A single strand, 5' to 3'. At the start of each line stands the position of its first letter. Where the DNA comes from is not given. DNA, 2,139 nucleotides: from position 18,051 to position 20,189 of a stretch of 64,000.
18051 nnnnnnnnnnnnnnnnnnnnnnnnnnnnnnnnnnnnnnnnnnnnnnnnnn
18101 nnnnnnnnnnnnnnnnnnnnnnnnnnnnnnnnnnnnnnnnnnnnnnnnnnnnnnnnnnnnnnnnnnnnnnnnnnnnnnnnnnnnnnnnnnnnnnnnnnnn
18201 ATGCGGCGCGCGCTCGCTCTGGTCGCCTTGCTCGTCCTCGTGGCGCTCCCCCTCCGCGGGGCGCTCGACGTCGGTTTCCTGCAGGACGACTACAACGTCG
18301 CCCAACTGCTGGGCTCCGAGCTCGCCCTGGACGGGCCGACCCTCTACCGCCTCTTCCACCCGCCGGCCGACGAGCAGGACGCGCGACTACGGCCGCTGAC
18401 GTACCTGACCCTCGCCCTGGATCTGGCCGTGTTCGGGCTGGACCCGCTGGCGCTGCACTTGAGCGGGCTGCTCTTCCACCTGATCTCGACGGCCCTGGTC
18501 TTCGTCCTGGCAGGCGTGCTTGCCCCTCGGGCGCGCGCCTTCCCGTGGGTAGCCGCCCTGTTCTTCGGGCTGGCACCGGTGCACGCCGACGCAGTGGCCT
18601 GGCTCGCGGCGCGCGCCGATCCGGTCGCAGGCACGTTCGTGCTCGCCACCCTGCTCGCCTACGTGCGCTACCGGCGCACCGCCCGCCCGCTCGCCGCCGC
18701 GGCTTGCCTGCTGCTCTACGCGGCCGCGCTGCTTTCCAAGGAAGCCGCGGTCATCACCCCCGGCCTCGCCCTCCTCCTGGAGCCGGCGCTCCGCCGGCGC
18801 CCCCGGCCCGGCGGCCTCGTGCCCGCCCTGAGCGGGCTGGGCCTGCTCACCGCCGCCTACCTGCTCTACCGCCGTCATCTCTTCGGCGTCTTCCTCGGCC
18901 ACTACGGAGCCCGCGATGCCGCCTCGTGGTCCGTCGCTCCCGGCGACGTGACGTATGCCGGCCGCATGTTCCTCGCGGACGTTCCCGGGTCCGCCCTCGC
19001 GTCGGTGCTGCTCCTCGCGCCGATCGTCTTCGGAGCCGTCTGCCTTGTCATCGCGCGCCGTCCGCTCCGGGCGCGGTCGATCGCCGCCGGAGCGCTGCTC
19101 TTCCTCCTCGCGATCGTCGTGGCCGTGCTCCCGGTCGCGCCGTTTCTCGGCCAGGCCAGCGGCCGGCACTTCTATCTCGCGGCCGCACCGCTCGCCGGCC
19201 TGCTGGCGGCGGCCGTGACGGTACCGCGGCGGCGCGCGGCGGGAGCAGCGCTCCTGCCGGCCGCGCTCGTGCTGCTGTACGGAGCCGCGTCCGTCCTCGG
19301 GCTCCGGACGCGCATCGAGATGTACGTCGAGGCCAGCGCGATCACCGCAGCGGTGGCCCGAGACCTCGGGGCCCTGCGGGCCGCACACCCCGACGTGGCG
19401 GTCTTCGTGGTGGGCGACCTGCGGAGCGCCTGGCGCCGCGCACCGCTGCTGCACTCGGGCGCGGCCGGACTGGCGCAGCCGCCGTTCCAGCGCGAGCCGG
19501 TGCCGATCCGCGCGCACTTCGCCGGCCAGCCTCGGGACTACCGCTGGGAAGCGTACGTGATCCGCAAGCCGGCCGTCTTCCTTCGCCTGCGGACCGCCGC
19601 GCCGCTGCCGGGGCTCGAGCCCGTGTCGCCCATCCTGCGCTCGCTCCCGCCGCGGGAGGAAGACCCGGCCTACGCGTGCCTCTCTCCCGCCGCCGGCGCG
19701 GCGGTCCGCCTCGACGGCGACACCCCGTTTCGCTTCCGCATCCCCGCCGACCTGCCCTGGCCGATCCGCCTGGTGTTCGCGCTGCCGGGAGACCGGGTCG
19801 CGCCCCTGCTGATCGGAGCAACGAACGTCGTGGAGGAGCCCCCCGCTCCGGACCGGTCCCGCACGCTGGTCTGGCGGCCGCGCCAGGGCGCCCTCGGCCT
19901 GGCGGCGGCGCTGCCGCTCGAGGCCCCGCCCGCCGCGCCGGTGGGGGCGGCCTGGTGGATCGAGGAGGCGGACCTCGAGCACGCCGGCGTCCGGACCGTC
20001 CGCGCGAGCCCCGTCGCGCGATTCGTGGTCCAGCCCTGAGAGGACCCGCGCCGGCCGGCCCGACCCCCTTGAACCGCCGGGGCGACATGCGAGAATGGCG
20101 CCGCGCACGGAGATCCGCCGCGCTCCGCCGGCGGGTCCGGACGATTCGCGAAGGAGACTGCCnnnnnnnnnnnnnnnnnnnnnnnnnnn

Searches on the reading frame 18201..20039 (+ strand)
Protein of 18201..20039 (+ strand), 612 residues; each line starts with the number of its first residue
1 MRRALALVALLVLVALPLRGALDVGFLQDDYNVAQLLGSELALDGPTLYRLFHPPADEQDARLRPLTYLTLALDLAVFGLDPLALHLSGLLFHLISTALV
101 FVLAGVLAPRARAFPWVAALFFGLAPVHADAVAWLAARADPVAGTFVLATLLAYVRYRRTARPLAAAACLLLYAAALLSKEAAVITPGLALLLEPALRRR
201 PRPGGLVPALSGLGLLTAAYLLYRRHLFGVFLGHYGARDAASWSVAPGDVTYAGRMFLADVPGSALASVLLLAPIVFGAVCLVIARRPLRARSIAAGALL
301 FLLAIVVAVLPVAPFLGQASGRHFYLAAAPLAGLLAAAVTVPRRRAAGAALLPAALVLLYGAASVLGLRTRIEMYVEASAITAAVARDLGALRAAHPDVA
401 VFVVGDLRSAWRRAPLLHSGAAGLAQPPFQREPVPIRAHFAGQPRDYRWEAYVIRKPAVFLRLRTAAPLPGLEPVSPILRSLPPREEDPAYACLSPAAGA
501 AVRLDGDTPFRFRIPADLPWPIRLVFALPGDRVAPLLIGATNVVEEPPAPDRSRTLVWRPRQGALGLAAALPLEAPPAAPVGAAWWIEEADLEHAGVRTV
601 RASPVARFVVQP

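Call 14: search_protein_families(library=pfam, proteins=[window:18201-20039:+], max_evalue=0.001)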
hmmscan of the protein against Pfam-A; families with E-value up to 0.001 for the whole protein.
window:18201-20039:+ (612 aa): 0 families

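Call 26: search_protein_families(library=pfam, proteins=[window:18201-20039:+], max_evalue=10)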
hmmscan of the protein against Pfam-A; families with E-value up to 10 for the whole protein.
window:18201-20039:+ (612 aa): 0 families

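Call 28: search_solved_structures(query=window:18201-20039:+, max_evalue=10)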
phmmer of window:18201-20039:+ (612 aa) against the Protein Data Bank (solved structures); distinct sequences matched with E-value up to 10: 1.
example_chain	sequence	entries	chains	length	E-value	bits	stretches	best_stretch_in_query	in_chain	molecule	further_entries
1o8r_A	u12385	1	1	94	2.7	9.8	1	462-499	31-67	GUANYLIN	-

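Call 29: find_homologous_proteins(query=window:18201-20039:+)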
Query window:18201-20039:+ (612 aa): 29 proteins with E <= 0.001 among 8000 candidates.
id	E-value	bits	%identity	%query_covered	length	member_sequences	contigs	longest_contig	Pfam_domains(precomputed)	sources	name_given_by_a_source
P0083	0.0e+0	1281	100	100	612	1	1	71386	-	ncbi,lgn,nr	ncbi:MAG: hypothetical protein JXQ29_03810 [Planctomycetes bacterium]|nr:hypothetical protein [Planc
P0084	6.9e-208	710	59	100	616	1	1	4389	-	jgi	-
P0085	7.8e-206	704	58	97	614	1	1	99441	-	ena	-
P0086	8.1e-205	700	57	100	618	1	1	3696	-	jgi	-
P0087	8.4e-205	700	58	100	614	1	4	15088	-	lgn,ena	-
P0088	1.1e-204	700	58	100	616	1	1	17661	-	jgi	jgi:hypothetical protein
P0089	3.6e-203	695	57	100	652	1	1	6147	-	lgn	-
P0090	3.9e-186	638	54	98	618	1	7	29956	-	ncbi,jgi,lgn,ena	-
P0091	9.3e-185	634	54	98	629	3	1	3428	-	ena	-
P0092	5.8e-181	621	53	100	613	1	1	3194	-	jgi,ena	-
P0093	7.2e-122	426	44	100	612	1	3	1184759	-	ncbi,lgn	-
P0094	9.5e-13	66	29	58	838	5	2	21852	PF03704.24,PF13431.13,PF23914.2,PF13414.13,PF13176.13,PF13428.13,PF25064.2,PF13374.13,PF07721.21,PF14559.13,PF24575.2,PF13371.13,PF00515.35,PF12895.14,PF13424.13,PF21033.5,PF13432.13,PF13429.13,PF13181.13,PF14561.13,PF07719.24,PF13174.13,PF20308.5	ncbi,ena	-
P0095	9.3e-11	59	43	23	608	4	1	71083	PF13431.13,PF23914.2,PF13414.13,PF08409.17,PF00515.35,PF13424.13,PF13181.13,PF07719.24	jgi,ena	-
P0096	2.7e-10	58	35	27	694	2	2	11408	PF13431.13,PF23914.2,PF13414.13,PF13176.13,PF13428.13,PF25064.2,PF13374.13,PF14559.13,PF24575.2,PF13371.13,PF00515.35,PF12895.14,PF13424.13,PF13432.13,PF13429.13,PF13181.13,PF14561.13,PF07719.24,PF13174.13,PF20308.5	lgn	-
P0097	1.3e-9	56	41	23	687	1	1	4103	PF13431.13,PF23914.2,PF13414.13,PF13176.13,PF13428.13,PF13374.13,PF14559.13,PF24575.2,PF00515.35,PF13424.13,PF13432.13,PF13429.13,PF13181.13,PF07719.24,PF13174.13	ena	-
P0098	8.5e-9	53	31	33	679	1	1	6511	PF03704.24,PF13431.13,PF23914.2,PF13414.13,PF13176.13,PF13428.13,PF25064.2,PF13374.13,PF07721.21,PF14559.13,PF24575.2,PF13371.13,PF00515.35,PF12895.14,PF13424.13,PF21033.5,PF13432.13,PF13429.13,PF13181.13,PF14561.13,PF07719.24,PF13174.13,PF13231.13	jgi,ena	-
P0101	7.4e-7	46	37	13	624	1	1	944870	PF14559.13,PF13431.13,PF13414.13,PF08409.17,PF00515.35,PF13424.13,PF13432.13,PF13428.13,PF07719.24,PF13174.13,PF13374.13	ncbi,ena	-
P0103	8.0e-7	46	31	39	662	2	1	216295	PF13431.13,PF23914.2,PF13414.13,PF08409.17,PF13176.13,PF13428.13,PF25064.2,PF13374.13,PF14559.13,PF24575.2,PF13371.13,PF00515.35,PF12895.14,PF13424.13,PF13432.13,PF13429.13,PF13181.13,PF07719.24,PF13174.13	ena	-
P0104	5.0e-6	44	32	26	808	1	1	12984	PF03704.24,PF13431.13,PF23914.2,PF13414.13,PF08409.17,PF13176.13,PF13428.13,PF13374.13,PF07721.21,PF14559.13,PF24575.2,PF13371.13,PF00515.35,PF12895.14,PF13424.13,PF21033.5,PF13432.13,PF13429.13,PF13181.13,PF14561.13,PF07719.24,PF13174.13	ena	-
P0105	3.6e-5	41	39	20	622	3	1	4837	PF13431.13,PF13414.13,PF08409.17,PF13176.13,PF13428.13,PF14559.13,PF13371.13,PF00515.35,PF13424.13,PF13432.13,PF07719.24,PF13174.13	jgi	jgi:tetratricopeptide (TPR) repeat protein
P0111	2.8e-4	38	29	15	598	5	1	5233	PF14559.13,PF13431.13,PF23914.2,PF13414.13,PF00515.35,PF13424.13,PF13432.13,PF13428.13,PF13181.13,PF07719.24,PF13374.13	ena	-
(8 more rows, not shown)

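Call 33: search_solved_structures(query=A3, max_evalue=1)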
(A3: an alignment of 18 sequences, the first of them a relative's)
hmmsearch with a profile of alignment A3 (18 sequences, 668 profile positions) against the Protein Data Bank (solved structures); distinct sequences matched with E-value up to 1: 381 (the best 60 are shown).
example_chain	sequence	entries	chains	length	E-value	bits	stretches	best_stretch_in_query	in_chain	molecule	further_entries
9qhb_A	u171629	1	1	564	7.3e-93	316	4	411-587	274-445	Engineered tetratricopeptide repeat protein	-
7yeh_B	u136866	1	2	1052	1.2e-89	305.4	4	419-594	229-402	UDP-N-acetylglucosamine--peptide N-acetylglucosaminyltransferase 110 kDa subunit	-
7yea_A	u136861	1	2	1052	4.5e-77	263.8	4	419-594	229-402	UDP-N-acetylglucosamine--peptide N-acetylglucosaminyltransferase 110 kDa subunit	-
7ntf_A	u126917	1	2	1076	8.6e-60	206.7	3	384-588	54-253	Isoform 1 of UDP-N-acetylglucosamine--peptide N-acetylglucosaminyltransferase 110 kDa subu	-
1w3b_A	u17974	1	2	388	1.8e-57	199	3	419-594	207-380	UDP-N-ACETYLGLUCOSAMINE--PEPTIDE N-ACETYLGLUCOSAMINYLTRANSFERASE 110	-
6eou_A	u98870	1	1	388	1.3e-56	196.1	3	419-594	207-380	UDP-N-acetylglucosamine--peptide N-acetylglucosaminyltransferase 110 kDa subunit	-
8bu0_A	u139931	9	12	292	2.2e-53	185.5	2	420-596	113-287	Consensus tetratricopeptide repeat protein | Crystal structure of an 8-repeat consensus TPR superhelix with Zinc. | Monomer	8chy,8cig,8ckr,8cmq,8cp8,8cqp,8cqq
9qhc_A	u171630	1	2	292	2.6e-51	178.7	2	417-589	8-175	Engineered tetratricopeptide repeat protein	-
7y4i_A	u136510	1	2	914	6.5e-39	137.7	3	416-568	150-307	Probable UDP-N-acetylglucosamine--peptide N-acetylglucosaminyltransferase SPINDLY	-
8dtf_A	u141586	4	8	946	7.6e-39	137.5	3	416-568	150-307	Probable UDP-N-acetylglucosamine--peptide N-acetylglucosaminyltransferase SPINDLY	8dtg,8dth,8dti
7rqf_A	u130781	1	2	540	1e-29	107.3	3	429-594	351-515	TPR repeat-containing protein PA4667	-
8sxe_C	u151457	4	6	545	1.1e-29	107.2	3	428-590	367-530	TPR repeat-containing protein PA4667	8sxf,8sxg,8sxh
7obi_A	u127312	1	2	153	8.7e-29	104.2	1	415-570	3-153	CTPR-rv4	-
7qdr_B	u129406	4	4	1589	1.1e-27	100.6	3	464-612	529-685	Tetratricopeptide repeat protein 37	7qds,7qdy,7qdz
9g8o_B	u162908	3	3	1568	3.2e-27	99.1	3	441-612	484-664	Superkiller complex protein 3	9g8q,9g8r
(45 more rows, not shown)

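Call 35: search_protein_families(library=pfam, proteins=[P0094, P0095, P0098, P0101, P0103], max_evalue=0.01)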
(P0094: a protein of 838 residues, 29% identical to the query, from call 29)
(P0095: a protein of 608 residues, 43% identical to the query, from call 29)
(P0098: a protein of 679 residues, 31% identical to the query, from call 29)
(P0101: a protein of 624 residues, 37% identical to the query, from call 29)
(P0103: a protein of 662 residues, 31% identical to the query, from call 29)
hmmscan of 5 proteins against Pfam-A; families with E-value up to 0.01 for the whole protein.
P0094 (838 aa): 29 families (the best 25 are shown)
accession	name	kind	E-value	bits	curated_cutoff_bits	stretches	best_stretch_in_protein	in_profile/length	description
PF07719.23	TPR_2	-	1e-52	172.3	27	6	514-546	1-33/34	Tetratricopeptide repeat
PF00515.34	TPR_1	-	1e-47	158.5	27.8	5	515-545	2-32/34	Tetratricopeptide repeat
PF13431.12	TPR_17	-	8e-42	138.5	24.4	3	503-534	2-33/34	Tetratricopeptide repeat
PF13414.12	TPR_11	-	2.7e-41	139.4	26.8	4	493-528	7-42/42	TPR repeat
PF13432.12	TPR_16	-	3.8e-41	139.5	32.7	5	757-819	3-65/65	Tetratricopeptide repeat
PF14559.12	TPR_19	-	1.5e-38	131.3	25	5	457-520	2-64/68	Tetratricopeptide repeat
PF13181.12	TPR_8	-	2e-37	124.6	25.7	3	515-545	2-32/34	Tetratricopeptide repeat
PF13424.12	TPR_12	-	2.5e-36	124.1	30.1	5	448-509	5-74/77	Tetratricopeptide repeat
PF13428.12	TPR_14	-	3e-34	114.4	23.5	3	483-521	4-42/44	Tetratricopeptide repeat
PF13176.12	TPR_7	-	1.2e-25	87.8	27.9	0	516-545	1-30/36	Tetratricopeptide repeat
PF23914.1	TPR_CcmH_CycH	-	1.4e-22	80.6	42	2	640-747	40-150/158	Cytochrome c-type biogenesis protein H TPR domain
PF13374.12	TPR_10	-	2.2e-22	78.8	27.5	2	480-508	2-30/42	Tetratricopeptide repeat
PF24575.1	TPR_Slam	-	4.8e-16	59.5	35.2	1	647-705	44-102/104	Surface lipoprotein assembly modifier, N-terminal TPR repeats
PF13174.12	TPR_6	-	9.9e-14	51.4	26.3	0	485-511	5-31/33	Tetratricopeptide repeat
PF13371.12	TPR_9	-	6.2e-12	45.8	35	1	761-822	5-66/73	Tetratricopeptide repeat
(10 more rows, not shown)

P0095 (608 aa): 13 families
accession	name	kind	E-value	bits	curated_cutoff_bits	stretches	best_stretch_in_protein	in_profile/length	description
PF13431.12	TPR_17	-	2.1e-13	49.8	24.4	1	479-508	3-32/34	Tetratricopeptide repeat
PF13414.12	TPR_11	-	1e-10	41.6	26.8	0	429-465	2-38/42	TPR repeat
PF07719.23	TPR_2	-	1.9e-09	37.4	27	2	489-520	1-32/34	Tetratricopeptide repeat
PF08409.16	TMTC_DUF1736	-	2.1e-09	37.7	27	1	241-309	4-73/75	Protein O-mannosyl-transferase TMTC, DUF1736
PF13424.12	TPR_12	-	4e-07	30.6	30.1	1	491-553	5-75/77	Tetratricopeptide repeat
PF00515.34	TPR_1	-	5.4e-07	29.6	27.8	1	489-520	1-32/34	Tetratricopeptide repeat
PF13181.12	TPR_8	-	9e-06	25.9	25.7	0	422-454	2-34/34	Tetratricopeptide repeat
PF23914.1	TPR_CcmH_CycH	-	3e-05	24.4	42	1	426-519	55-151/158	Cytochrome c-type biogenesis protein H TPR domain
PF13432.12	TPR_16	-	6.2e-05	23.8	32.7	2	536-587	10-61/65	Tetratricopeptide repeat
PF13371.12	TPR_9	-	0.00016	22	35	1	541-603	13-73/73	Tetratricopeptide repeat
PF13174.12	TPR_6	-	0.00034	21.5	26.3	0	559-584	2-27/33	Tetratricopeptide repeat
PF14561.12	TPR_20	-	0.0016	19.2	25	0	415-468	16-68/90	Tetratricopeptide repeat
PF14559.12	TPR_19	-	0.009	16.8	25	0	480-529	16-64/68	Tetratricopeptide repeat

P0098 (679 aa): 24 families
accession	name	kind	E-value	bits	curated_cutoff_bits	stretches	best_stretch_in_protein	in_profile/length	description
PF07719.23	TPR_2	-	4e-38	126.8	27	4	579-610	2-33/34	Tetratricopeptide repeat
PF00515.34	TPR_1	-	3.1e-36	122.1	27.8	4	579-610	2-33/34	Tetratricopeptide repeat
PF13414.12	TPR_11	-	2.2e-35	120.5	26.8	5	551-591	1-41/42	TPR repeat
PF13431.12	TPR_17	-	2.2e-25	87.2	24.4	1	567-599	2-34/34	Tetratricopeptide repeat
PF13432.12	TPR_16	-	1.3e-24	86.7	32.7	4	551-610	4-63/65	Tetratricopeptide repeat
PF13181.12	TPR_8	-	1.7e-24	84.3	25.7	1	579-610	2-33/34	Tetratricopeptide repeat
PF13424.12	TPR_12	-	1.5e-19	70.4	30.1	4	545-607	4-74/77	Tetratricopeptide repeat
PF14559.12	TPR_19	-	1e-17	64.6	25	4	588-632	1-45/68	Tetratricopeptide repeat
PF13428.12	TPR_14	-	7.3e-16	57.5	23.5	1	581-620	4-43/44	Tetratricopeptide repeat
PF13176.12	TPR_7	-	9.6e-13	47.6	27.9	0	444-473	1-32/36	Tetratricopeptide repeat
PF24575.1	TPR_Slam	-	4.9e-10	40.2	35.2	1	552-601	55-104/104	Surface lipoprotein assembly modifier, N-terminal TPR repeats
PF13371.12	TPR_9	-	3.7e-08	33.7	35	1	553-614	4-65/73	Tetratricopeptide repeat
PF03704.23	BTAD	-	5.8e-08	33.6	22.1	1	452-579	16-131/146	Bacterial transcriptional activator domain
PF13174.12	TPR_6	-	2.4e-07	31.4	26.3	0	581-610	3-32/33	Tetratricopeptide repeat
PF25064.1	ARM_TT21_5th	-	2.9e-07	31.2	27.8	0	411-504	5-100/117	TT21 fifth ARM repeats domain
PF13231.12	PMT_2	-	1.2e-06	29.3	26.1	1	84-225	10-150/160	Dolichyl-phosphate-mannose-protein mannosyltransferase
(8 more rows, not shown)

P0101 (624 aa): 16 families
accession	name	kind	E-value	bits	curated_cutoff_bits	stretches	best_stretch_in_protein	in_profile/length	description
PF07719.23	TPR_2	-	4.3e-17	61.2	27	0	503-535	2-34/34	Tetratricopeptide repeat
PF13432.12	TPR_16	-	2.1e-16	60.5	32.7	3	509-562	4-56/65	Tetratricopeptide repeat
PF14559.12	TPR_19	-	6.4e-12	46.1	25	1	514-568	3-57/68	Tetratricopeptide repeat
PF13431.12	TPR_17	-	1.4e-11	44.2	24.4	0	558-590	1-33/34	Tetratricopeptide repeat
PF13424.12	TPR_12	-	4.9e-10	39.9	30.1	1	505-562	6-71/77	Tetratricopeptide repeat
PF08409.16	TMTC_DUF1736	-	4.9e-10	39.7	27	1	254-316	11-74/75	Protein O-mannosyl-transferase TMTC, DUF1736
PF00515.34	TPR_1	-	1.6e-08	34.4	27.8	0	507-534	6-33/34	Tetratricopeptide repeat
PF13414.12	TPR_11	-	3e-08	33.7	26.8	0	546-584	4-42/42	TPR repeat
PF13174.12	TPR_6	-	1.2e-07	32.3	26.3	0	473-500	5-32/33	Tetratricopeptide repeat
PF13428.12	TPR_14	-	7e-07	29.8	23.5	1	502-544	1-43/44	Tetratricopeptide repeat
PF13374.12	TPR_10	-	1.1e-05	25.7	27.5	0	511-531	11-31/42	Tetratricopeptide repeat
PF13371.12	TPR_9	-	1.2e-05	25.7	35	0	515-555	8-48/73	Tetratricopeptide repeat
PF13176.12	TPR_7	-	3.5e-05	24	27.9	0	473-497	4-30/36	Tetratricopeptide repeat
PF13181.12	TPR_8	-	5.5e-05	23.5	25.7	0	468-500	1-33/34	Tetratricopeptide repeat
PF23914.1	TPR_CcmH_CycH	-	8.8e-05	22.8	42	1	429-533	49-152/158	Cytochrome c-type biogenesis protein H TPR domain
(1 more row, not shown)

P0103 (662 aa): 23 families
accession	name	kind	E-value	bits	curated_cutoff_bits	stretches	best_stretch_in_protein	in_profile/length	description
PF07719.23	TPR_2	-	4.5e-28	95.4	27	2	498-531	1-34/34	Tetratricopeptide repeat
PF14559.12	TPR_19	-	1.1e-24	87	25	3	444-504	5-64/68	Tetratricopeptide repeat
PF13431.12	TPR_17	-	3.1e-23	80.5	24.4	1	521-553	2-34/34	Tetratricopeptide repeat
PF13428.12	TPR_14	-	1.8e-19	68.7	23.5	6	469-506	6-43/44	Tetratricopeptide repeat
PF00515.34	TPR_1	-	5.7e-19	67.5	27.8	1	498-531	1-34/34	Tetratricopeptide repeat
PF13424.12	TPR_12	-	1.2e-17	64.3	30.1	3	498-562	3-75/77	Tetratricopeptide repeat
PF13432.12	TPR_16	-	4.6e-17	62.6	32.7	2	537-597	2-62/65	Tetratricopeptide repeat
PF23914.1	TPR_CcmH_CycH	-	6.6e-16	59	42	1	487-595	39-150/158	Cytochrome c-type biogenesis protein H TPR domain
PF13181.12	TPR_8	-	3.1e-14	52.3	25.7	0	535-565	4-34/34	Tetratricopeptide repeat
PF24575.1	TPR_Slam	-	7.3e-13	49.3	35.2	1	419-485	34-102/104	Surface lipoprotein assembly modifier, N-terminal TPR repeats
PF13429.12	TPR_15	-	2.3e-11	44.1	26.2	1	481-627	127-275/280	Tetratricopeptide repeat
PF13414.12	TPR_11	-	2.3e-10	40.4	26.8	0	443-477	7-41/42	TPR repeat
PF13174.12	TPR_6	-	4.1e-09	36.9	26.3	0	533-564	1-32/33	Tetratricopeptide repeat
PF25064.1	ARM_TT21_5th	-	7.6e-08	33.1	27.8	1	470-524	7-61/117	TT21 fifth ARM repeats domain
PF13176.12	TPR_7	-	1.1e-07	31.8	27.9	0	603-633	2-34/36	Tetratricopeptide repeat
PF08409.16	TMTC_DUF1736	-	2e-05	24.9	27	1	257-315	11-70/75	Protein O-mannosyl-transferase TMTC, DUF1736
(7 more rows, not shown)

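Call 59: find_encoding_contigs(protein=P0085, flank=7000, max_places=1)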
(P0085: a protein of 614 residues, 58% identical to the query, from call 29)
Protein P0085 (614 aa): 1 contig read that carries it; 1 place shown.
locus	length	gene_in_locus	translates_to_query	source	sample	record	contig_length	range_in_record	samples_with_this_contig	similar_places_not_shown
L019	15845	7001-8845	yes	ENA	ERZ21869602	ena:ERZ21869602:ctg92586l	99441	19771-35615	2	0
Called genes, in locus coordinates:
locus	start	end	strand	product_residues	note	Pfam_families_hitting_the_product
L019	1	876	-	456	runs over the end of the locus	PF00890:FAD_binding_2 (weak), PF01593:Amino_oxidase, PF12831:FAD_oxidored (weak), PF13450:NAD_binding_8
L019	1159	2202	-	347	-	PF13579:Glyco_trans_4_4, PF13439:Glyco_transf_4 (weak), PF00534:Glycos_transf_1 (faint), PF13692:Glyco_trans_1_4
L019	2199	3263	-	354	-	-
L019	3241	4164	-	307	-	PF04055:Radical_SAM, PF13186:SPASM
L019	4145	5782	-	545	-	PF00501:AMP-binding (weak)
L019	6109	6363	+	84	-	-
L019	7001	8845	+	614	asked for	-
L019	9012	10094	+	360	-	PF00578:AhpC-TSA, PF08534:Redoxin (weak), PF13905:Thioredoxin_8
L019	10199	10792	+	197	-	PF00857:Isochorismatase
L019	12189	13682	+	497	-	PF07210:DUF1416 (faint), PF22904:NOMO1-like_2nd (faint), PF13620:CarboxypepD_reg, PF13715:CarbopepD_reg_2 (faint), PF17210:SdrD_B (faint), PF13620:CarboxypepD_reg (weak), PF17802:SpaA (faint), PF13620:CarboxypepD_reg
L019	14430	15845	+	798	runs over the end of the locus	-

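Call 60: find_encoding_contigs(protein=P0087, flank=7000, max_places=1)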
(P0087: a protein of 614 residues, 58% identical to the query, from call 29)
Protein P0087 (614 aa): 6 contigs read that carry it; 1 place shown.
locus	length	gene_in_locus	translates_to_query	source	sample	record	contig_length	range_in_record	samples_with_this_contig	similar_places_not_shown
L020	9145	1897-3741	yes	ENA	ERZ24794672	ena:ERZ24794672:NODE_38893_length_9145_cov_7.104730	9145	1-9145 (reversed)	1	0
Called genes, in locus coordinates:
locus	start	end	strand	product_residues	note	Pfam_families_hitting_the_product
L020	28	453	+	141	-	PF03692:CxxCxxCC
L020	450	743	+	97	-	-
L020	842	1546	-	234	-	PF10028:DUF2270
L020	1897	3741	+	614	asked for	-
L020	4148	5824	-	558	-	PF02310:B12-binding, PF04055:Radical_SAM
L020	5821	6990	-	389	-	PF00535:Glycos_transf_2, PF13641:Glyco_tranf_2_3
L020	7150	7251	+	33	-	-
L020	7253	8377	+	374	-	PF04055:Radical_SAM, PF13186:SPASM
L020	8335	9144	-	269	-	?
